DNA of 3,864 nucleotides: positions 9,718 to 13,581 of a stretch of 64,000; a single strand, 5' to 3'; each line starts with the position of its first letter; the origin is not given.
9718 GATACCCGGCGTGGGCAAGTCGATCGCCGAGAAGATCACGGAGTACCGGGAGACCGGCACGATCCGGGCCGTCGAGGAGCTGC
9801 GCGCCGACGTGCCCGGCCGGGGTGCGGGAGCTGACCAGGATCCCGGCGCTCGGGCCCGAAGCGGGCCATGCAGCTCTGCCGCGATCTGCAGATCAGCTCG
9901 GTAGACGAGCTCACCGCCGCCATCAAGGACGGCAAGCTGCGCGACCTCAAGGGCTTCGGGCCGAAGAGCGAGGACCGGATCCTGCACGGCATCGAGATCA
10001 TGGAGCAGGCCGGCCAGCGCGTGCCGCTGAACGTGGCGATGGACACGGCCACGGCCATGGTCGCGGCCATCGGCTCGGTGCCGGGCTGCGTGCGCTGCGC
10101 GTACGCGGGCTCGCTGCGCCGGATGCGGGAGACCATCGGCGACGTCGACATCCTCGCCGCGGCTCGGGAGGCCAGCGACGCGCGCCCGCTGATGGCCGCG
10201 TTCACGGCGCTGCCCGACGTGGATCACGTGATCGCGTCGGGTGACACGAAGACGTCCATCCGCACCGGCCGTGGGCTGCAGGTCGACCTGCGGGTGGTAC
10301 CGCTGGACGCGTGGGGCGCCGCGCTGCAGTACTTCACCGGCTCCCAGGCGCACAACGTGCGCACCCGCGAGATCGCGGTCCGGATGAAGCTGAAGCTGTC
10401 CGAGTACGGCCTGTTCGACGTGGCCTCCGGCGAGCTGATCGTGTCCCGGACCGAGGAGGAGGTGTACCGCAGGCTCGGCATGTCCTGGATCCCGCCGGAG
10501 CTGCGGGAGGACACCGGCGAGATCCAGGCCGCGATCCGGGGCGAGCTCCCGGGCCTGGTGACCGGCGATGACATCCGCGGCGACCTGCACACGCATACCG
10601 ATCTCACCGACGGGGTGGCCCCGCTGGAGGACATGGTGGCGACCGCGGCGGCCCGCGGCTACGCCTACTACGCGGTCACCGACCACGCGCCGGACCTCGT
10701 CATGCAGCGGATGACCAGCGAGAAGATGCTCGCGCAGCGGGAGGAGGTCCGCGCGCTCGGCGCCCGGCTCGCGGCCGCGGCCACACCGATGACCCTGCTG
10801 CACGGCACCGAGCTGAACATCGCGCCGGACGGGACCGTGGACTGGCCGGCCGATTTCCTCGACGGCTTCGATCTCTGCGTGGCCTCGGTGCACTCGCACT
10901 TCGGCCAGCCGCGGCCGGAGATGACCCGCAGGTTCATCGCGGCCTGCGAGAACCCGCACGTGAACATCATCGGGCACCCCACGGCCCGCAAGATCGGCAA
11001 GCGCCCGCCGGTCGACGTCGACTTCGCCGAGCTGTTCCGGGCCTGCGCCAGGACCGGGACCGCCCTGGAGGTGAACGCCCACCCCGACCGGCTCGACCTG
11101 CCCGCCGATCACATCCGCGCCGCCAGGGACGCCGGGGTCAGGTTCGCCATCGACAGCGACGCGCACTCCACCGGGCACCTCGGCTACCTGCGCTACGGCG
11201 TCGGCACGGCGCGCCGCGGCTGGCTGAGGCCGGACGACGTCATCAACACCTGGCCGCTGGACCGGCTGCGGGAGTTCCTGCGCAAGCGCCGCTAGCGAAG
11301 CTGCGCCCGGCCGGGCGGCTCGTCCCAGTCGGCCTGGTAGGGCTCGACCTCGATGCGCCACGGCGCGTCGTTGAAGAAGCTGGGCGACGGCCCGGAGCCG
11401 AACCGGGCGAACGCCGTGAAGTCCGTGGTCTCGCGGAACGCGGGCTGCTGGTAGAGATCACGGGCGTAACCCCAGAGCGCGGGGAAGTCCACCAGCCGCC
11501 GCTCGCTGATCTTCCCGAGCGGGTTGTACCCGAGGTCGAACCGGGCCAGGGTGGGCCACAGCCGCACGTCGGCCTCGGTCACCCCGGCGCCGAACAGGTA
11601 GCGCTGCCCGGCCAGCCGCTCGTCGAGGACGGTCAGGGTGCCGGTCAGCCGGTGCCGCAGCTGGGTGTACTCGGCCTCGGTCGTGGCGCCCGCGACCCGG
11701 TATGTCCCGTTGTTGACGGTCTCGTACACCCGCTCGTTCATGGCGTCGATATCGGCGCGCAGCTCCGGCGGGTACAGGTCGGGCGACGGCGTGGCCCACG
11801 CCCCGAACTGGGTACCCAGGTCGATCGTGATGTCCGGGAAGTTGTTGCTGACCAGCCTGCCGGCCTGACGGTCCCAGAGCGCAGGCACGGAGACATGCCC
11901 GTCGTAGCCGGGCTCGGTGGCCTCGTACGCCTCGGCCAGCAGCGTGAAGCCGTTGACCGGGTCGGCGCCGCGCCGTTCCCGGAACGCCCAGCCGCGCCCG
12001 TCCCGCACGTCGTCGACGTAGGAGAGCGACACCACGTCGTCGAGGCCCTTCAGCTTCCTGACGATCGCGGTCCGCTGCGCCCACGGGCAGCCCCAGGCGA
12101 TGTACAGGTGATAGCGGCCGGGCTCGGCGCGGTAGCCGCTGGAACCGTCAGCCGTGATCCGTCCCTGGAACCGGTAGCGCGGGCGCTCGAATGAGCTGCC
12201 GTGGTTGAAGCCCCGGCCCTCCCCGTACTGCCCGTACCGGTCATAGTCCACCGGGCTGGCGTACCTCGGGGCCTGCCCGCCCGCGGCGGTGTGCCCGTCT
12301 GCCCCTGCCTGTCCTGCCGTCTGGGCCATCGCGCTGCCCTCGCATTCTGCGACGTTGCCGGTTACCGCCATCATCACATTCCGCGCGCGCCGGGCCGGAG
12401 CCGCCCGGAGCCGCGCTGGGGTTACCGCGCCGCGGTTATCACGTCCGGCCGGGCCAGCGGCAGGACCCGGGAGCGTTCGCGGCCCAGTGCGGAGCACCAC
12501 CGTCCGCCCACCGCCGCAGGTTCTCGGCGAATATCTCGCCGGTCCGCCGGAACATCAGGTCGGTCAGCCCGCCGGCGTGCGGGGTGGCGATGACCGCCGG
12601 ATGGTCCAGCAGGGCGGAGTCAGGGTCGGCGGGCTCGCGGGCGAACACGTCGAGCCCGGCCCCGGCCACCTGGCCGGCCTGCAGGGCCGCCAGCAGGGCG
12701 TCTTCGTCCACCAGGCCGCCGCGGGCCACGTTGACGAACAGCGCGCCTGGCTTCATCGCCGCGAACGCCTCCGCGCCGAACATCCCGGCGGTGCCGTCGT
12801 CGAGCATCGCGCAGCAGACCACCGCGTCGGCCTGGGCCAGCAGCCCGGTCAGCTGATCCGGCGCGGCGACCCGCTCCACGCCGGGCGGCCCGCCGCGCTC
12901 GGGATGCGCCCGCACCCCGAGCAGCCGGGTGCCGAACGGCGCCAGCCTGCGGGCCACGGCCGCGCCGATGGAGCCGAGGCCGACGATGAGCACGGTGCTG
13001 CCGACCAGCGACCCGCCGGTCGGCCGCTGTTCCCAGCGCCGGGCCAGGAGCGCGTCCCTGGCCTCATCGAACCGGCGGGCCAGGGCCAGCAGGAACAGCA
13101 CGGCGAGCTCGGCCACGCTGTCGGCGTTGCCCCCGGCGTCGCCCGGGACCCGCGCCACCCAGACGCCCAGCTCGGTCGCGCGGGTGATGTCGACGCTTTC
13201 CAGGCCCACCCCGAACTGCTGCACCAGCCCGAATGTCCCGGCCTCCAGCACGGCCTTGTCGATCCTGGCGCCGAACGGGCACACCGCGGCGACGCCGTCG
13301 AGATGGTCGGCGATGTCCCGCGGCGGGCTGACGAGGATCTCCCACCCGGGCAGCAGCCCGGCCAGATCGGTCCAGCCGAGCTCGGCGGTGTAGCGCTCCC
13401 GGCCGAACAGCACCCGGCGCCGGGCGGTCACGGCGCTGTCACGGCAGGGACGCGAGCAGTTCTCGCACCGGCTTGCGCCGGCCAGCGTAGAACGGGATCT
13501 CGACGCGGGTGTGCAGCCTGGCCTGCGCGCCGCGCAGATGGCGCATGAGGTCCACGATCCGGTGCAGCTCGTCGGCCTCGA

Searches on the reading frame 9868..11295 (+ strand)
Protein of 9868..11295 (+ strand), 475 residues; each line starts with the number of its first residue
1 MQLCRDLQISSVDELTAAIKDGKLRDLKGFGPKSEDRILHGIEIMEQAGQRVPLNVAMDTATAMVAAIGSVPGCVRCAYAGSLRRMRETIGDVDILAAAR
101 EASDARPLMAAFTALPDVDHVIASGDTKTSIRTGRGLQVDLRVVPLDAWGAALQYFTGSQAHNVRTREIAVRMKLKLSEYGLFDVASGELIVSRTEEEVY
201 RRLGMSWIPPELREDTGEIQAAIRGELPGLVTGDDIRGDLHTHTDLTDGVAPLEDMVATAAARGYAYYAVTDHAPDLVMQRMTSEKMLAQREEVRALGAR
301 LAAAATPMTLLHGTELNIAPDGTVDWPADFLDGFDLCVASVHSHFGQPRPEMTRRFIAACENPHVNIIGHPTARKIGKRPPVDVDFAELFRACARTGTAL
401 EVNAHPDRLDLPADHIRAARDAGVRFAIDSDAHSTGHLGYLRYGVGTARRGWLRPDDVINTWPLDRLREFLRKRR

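Call 19: find_encoding_contigs(protein=window:9868-11295:+, flank=10000, max_places=6)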
Protein window:9868-11295:+ (475 aa): no gene with exactly this product is on record in the collection.

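Call 27: find_related_loci(query=window:9868-11295:+, collection=genome_contigs, flank=10000)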
Query window:9868-11295:+ (475 aa) in genome_contigs; peptide patterns used: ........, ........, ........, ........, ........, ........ (x = any residue, [..] = any of these).
599 stretches matched a pattern (row limit reached: there are more); 585 encode a relative of the query (tblastn E <= 1e-3); the best 80 are kept; 80 distinct loci.
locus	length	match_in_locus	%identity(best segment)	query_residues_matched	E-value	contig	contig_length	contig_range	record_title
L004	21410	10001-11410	94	1-475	0e+0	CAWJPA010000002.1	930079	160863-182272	MAG: uncultured Actinomycetota bacterium isolate MFD04463.bin.1.235 genome assembly, contig: contig_31359, whole genome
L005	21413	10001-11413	78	1-473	0e+0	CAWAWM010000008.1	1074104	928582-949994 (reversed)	MAG: uncultured Actinomycetes bacterium isolate MFD05580.bin.1.113 genome assembly, contig: contig_31692, whole genome s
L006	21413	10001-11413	77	3-473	0e+0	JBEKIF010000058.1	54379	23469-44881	MAG: Streptosporangiaceae bacterium isolate SPRUCE 294 SPRUCE_294_58, whole genome shotgun sequence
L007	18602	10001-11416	77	1-473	0e+0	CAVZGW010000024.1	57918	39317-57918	MAG: uncultured Actinomycetes bacterium isolate MFD05512.bin.2.116 genome assembly, contig: contig_64271, whole genome s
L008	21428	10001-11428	76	1-475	0e+0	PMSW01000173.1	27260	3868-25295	MAG: Actinomycetota bacterium isolate palsa_506 73.20110700_P1S.2_contig_953, whole genome shotgun sequence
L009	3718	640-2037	75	1-473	0e+0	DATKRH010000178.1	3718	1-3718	MAG TPA_asm: Streptosporangiaceae bacterium isolate SMAG_U14023 k141_1507563, whole genome shotgun sequence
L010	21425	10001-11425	73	1-473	0e+0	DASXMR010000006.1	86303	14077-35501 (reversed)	MAG TPA_asm: Streptosporangiaceae bacterium isolate SMAG_U5333 k141_402073, whole genome shotgun sequence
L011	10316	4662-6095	73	1-473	0e+0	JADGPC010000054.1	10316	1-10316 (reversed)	MAG: Streptosporangiales bacterium isolate Chersky_822 k127_1295881, whole genome shotgun sequence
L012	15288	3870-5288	71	1-475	0e+0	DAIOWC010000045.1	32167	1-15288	MAG TPA_asm: Streptosporangiaceae bacterium isolate CTOTU26331 NODE_311_length_32167_cov_13.677691, whole genome shotgun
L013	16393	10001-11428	74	2-473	0e+0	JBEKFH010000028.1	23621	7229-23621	MAG: Streptosporangiaceae bacterium isolate SPRUCE 225 SPRUCE_225_28, whole genome shotgun sequence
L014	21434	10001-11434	72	1-473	0e+0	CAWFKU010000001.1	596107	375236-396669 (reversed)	MAG: uncultured Actinomycetota bacterium isolate MFD06435.bin.1.213 genome assembly, contig: contig_1, whole genome shot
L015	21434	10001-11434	72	1-473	0e+0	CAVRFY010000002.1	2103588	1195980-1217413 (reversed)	MAG: uncultured Actinomycetota bacterium isolate MFD04967.bin.2.25 genome assembly, contig: contig_3889, whole genome sh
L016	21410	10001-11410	74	1-475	0e+0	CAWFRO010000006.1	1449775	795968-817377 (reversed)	MAG: uncultured Actinomycetes bacterium isolate MFD00964.bin.2.116 genome assembly, contig: contig_31088, whole genome s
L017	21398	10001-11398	73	1-473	0e+0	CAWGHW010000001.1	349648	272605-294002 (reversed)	MAG: uncultured Actinomycetota bacterium isolate MFD02671.bin.1.57 genome assembly, contig: contig_14506, whole genome s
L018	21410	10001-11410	73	1-475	0e+0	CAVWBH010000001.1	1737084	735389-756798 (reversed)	MAG: uncultured Actinomycetes bacterium isolate MFD05502.bin.1.61 genome assembly, contig: contig_18702, whole genome sh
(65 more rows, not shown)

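Call 43: list_cluster_members(proteins=[window:9868-11295:+, window:47985-49226:+, window:3035-3958:+, window:1711-2943:+, window:29011-29922:+, window:25205-26143:-, window:29923-31281:-, window:33047-34573:-, window:56843-57802:-, window:16082-17713:-])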
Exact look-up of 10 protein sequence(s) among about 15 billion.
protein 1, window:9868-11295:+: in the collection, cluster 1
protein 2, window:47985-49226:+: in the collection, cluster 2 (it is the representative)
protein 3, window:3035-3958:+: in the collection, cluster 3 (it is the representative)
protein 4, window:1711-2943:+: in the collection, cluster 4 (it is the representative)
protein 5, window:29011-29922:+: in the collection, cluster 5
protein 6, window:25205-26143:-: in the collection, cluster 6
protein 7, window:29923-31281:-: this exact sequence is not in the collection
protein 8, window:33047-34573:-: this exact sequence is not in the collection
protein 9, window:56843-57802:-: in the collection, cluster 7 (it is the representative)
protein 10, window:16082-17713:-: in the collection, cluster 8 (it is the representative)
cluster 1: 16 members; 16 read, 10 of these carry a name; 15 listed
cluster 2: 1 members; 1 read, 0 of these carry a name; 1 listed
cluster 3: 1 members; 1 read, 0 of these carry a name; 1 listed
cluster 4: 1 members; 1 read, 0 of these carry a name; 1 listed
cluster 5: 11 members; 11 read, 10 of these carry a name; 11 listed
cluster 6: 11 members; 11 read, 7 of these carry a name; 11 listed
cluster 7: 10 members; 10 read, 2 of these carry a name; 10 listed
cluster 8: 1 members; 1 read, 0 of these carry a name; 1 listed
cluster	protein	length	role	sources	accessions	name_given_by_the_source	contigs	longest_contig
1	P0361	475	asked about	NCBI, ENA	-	-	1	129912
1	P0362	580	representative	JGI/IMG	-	DNA polymerase (family X)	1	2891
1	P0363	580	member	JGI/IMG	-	DNA polymerase (family 10)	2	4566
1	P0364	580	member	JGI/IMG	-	DNA polymerase (family X)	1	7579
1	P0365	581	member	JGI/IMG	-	DNA polymerase (family 10)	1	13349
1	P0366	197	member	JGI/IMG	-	DNA polymerase (family 10)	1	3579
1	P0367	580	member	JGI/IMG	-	DNA polymerase (family 10)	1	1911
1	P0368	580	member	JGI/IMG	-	DNA polymerase (family 10)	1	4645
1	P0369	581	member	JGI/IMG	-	DNA polymerase (family X)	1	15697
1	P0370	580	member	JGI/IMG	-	DNA polymerase (family X)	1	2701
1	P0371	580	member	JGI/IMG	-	DNA polymerase (family 10)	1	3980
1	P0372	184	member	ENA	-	-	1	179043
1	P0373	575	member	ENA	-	-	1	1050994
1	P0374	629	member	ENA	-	-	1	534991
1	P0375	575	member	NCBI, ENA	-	-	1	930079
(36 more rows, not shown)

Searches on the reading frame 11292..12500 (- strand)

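Call 46: search_protein_families(library=pfam, proteins=[window:11292-12500:-], max_evalue=0.00001)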
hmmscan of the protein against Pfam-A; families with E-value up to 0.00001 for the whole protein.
window:11292-12500:- (402 aa): 1 family
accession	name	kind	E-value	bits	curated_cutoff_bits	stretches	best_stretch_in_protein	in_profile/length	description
PF13410.11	GST_C_2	-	1.4e-11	44.7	24.9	1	276-346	2-67/69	Glutathione S-transferase, C-terminal domain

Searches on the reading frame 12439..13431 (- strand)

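Call 46: search_protein_families(library=pfam, proteins=[window:12439-13431:-], max_evalue=0.00001)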
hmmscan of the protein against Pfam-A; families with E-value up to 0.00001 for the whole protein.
window:12439-13431:- (330 aa): 2 families
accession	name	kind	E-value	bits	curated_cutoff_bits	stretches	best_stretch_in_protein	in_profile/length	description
PF02826.25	2-Hacid_dh_C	-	3.1e-52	177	25.1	1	113-287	3-178/178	D-isomer specific 2-hydroxyacid dehydrogenase, NAD binding domain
PF00389.36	2-Hacid_dh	-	1.8e-13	50.8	24.6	1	37-318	30-133/134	D-isomer specific 2-hydroxyacid dehydrogenase, catalytic domain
